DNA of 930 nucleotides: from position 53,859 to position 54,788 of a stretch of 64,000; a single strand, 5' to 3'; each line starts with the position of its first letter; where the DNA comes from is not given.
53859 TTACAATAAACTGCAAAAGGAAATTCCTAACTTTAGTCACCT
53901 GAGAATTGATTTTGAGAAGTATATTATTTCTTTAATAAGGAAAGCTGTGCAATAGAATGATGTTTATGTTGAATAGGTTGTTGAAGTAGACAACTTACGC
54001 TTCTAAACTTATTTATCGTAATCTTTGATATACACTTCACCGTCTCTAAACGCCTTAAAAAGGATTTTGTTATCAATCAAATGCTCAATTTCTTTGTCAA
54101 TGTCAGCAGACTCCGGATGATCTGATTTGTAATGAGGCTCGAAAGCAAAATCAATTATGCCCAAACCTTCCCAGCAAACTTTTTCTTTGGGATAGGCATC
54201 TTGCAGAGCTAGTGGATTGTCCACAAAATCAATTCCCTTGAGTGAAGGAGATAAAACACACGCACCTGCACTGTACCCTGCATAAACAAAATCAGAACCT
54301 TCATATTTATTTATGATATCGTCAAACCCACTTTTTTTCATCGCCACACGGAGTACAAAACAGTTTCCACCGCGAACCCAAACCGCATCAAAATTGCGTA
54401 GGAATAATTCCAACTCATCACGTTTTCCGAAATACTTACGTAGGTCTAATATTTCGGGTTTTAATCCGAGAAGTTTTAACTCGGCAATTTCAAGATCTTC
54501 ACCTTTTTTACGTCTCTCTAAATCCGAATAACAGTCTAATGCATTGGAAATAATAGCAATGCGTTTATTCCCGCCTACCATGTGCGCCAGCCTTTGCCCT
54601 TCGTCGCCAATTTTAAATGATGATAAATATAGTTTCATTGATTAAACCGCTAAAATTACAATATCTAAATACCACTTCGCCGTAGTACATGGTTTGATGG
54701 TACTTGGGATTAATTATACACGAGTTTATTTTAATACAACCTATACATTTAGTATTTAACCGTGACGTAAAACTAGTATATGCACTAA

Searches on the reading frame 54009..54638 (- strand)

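Call 16: search_protein_families(library=pfam, proteins=[window:54009-54638:-], max_evalue=0.0001)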
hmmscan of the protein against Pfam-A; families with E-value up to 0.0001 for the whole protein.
window:54009-54638:- (209 aa): 1 family
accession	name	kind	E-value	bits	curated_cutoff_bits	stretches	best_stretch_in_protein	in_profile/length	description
PF03575.23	Peptidase_S51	-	1.8e-17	64.1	23.9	1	54-177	56-170/206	Peptidase family S51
